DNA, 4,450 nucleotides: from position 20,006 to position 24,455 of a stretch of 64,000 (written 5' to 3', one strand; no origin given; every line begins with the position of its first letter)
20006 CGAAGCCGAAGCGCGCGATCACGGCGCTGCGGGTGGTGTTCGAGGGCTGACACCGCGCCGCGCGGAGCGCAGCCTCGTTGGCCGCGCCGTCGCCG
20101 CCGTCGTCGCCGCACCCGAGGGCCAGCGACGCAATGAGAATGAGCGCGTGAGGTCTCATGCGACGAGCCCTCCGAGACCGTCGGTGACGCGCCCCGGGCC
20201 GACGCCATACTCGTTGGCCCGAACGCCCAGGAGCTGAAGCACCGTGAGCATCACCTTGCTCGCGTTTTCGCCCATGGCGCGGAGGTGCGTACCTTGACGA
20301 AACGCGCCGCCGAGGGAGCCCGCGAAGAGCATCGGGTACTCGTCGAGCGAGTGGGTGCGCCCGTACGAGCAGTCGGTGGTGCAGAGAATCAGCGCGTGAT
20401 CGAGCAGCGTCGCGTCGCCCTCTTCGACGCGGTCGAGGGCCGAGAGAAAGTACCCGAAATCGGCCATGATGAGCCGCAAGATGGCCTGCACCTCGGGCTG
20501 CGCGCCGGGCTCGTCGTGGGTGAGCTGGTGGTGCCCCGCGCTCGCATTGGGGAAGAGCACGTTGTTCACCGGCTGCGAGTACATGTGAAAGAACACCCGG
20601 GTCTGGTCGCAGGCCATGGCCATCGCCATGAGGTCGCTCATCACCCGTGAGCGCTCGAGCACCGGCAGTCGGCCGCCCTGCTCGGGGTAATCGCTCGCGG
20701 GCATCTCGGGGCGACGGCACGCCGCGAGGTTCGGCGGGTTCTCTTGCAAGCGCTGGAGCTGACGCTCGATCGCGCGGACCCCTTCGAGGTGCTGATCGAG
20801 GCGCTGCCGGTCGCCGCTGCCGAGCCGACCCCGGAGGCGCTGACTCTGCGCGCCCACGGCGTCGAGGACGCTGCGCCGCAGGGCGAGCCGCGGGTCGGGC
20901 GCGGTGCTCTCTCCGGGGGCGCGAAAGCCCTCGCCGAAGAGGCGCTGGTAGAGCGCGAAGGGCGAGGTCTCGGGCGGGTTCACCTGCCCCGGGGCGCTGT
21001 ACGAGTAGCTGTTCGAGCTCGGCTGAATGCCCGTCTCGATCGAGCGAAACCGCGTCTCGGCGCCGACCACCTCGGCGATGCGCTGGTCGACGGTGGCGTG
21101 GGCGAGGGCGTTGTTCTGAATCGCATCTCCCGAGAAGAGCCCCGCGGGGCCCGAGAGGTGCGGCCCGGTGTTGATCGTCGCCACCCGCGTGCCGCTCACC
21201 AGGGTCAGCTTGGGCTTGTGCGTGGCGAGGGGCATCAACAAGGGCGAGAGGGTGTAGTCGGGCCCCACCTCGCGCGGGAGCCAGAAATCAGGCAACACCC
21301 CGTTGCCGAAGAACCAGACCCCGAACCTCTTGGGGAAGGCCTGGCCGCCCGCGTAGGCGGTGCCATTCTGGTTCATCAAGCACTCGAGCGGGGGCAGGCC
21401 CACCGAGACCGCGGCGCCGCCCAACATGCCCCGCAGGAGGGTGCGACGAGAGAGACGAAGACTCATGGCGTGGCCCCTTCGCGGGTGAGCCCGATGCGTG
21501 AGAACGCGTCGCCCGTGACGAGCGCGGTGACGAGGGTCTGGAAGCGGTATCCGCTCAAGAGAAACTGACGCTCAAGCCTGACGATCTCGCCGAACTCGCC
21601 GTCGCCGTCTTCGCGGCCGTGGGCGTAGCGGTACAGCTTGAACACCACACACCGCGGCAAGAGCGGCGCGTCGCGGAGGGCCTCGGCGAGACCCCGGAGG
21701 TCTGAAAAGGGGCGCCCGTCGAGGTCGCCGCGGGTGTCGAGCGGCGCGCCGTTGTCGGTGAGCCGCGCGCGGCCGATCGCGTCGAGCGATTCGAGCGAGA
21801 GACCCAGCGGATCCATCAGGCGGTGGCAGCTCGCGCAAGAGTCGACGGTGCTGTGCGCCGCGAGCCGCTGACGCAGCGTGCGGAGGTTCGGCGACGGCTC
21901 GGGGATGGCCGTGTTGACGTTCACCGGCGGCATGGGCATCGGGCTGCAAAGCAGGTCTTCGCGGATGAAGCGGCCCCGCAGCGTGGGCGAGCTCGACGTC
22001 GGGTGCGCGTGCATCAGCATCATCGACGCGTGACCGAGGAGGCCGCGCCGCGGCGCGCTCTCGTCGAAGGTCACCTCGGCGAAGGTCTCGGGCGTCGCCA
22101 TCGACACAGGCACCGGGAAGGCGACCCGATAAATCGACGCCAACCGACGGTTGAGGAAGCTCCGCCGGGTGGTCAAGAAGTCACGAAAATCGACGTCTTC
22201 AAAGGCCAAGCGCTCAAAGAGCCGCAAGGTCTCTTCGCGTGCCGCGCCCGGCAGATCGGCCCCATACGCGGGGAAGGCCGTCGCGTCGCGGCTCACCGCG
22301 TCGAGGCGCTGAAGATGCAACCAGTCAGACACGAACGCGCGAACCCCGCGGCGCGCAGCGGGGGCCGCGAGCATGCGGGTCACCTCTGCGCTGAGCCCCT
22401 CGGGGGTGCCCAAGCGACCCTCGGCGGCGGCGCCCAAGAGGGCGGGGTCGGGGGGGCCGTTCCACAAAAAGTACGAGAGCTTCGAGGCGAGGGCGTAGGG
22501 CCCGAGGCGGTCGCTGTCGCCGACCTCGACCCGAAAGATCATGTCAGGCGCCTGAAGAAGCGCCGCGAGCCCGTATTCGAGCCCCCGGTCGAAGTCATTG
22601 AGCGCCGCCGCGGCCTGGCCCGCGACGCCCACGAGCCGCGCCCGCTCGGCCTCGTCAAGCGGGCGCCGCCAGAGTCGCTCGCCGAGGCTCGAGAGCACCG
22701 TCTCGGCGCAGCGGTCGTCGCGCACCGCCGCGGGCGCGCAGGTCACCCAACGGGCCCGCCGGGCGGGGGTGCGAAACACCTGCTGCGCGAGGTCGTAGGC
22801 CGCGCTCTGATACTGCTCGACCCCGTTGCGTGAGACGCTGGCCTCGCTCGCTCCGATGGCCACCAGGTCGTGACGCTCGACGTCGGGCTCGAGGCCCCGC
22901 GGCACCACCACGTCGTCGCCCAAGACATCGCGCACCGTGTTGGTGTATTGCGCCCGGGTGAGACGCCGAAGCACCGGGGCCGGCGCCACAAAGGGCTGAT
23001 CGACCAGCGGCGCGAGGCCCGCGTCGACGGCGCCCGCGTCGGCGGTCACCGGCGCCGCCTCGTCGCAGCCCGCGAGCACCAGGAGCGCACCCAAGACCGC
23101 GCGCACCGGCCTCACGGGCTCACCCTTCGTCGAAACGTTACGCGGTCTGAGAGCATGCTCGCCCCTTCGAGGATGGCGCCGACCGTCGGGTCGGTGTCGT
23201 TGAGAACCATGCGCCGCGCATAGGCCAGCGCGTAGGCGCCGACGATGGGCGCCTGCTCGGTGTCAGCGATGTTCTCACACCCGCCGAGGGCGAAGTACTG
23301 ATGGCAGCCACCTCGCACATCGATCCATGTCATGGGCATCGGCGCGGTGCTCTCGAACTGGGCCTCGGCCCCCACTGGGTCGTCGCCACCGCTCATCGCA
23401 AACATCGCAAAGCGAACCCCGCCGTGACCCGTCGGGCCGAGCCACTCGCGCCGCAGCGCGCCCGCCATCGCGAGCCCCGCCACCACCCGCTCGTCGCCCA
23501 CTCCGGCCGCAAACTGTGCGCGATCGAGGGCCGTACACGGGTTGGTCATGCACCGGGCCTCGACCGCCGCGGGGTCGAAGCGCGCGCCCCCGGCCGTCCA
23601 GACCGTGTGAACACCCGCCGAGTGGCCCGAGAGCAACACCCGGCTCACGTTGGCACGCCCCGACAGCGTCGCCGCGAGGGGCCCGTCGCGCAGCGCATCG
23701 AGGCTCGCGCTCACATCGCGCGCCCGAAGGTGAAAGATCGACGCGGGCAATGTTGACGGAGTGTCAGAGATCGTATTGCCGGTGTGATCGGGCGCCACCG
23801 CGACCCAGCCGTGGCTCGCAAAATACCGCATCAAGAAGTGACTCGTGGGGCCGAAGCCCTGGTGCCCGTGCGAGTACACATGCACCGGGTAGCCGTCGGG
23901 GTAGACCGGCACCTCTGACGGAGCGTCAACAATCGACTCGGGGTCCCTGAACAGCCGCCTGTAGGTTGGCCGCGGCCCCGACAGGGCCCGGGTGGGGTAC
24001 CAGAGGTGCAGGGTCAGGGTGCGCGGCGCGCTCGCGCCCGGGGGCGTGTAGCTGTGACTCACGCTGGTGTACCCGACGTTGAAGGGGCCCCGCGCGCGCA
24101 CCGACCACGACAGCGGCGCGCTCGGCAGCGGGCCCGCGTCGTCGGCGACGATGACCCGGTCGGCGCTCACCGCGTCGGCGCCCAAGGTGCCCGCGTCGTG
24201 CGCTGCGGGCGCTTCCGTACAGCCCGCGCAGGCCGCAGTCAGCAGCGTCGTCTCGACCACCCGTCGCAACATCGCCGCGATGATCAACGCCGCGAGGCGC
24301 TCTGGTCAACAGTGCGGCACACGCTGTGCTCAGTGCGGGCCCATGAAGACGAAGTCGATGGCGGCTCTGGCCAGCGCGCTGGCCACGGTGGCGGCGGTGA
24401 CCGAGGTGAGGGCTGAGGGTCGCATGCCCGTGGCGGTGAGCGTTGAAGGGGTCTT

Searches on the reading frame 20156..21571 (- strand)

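Call 31: search_protein_families(library=pfam, proteins=[window:20156-21571:-], max_evalue=0.001)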
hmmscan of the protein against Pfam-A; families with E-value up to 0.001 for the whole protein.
window:20156-21571:- (471 aa): 1 family
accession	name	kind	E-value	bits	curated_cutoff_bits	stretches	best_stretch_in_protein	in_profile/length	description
PF07586.16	HXXSHH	-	3.5e-65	221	30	1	82-368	1-302/307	Protein of unknown function (DUF1552)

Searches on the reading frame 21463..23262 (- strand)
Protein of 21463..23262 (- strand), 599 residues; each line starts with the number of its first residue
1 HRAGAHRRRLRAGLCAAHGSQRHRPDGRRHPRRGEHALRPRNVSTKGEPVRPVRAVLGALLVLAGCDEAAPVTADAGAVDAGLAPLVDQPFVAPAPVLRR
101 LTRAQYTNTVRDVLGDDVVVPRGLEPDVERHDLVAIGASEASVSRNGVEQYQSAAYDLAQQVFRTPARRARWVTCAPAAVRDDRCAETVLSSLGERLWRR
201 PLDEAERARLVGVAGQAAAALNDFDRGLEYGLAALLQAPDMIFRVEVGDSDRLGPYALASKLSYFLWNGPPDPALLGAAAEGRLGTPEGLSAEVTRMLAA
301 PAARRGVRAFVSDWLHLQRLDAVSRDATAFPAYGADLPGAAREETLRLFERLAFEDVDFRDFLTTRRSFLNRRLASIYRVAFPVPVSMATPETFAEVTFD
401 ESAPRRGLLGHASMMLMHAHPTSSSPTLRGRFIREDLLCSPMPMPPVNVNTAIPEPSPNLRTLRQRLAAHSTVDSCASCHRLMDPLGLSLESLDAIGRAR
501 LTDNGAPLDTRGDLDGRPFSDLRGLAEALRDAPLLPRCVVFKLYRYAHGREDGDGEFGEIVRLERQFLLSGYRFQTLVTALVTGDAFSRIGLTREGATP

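Call 31: search_protein_families(library=pfam, proteins=[window:21463-23262:-], max_evalue=0.001)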
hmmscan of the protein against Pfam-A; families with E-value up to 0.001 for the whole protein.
window:21463-23262:- (599 aa): 5 families
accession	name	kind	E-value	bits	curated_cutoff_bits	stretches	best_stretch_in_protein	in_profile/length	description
PF07631.16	PSD4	-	6.3e-37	127.4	23.3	1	253-379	1-127/128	Protein of unknown function (DUF1592)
PF07627.16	PSCyt3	-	5.5e-29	100.8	27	1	405-502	1-97/98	Protein of unknown function (DUF1588)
PF07637.16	PSD5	-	8e-14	52.2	34.2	1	185-246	1-62/62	Protein of unknown function (DUF1595)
PF07624.16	PSD2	-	6.1e-12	45.5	25.8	1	515-587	1-74/74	Protein of unknown function (DUF1585)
PF07626.16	PSD3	-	1.1e-11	45.5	23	1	99-163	1-64/65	Protein of unknown function (DUF1587)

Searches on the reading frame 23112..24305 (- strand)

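Call 31: search_protein_families(library=pfam, proteins=[window:23112-24305:-], max_evalue=0.001)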
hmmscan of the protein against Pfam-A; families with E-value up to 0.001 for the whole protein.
window:23112-24305:- (397 aa): 1 family
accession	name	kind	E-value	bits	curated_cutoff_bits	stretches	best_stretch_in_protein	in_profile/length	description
PF07224.18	Chlorophyllase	-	1.1e-05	24.8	26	1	134-236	37-131/301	Chlorophyllase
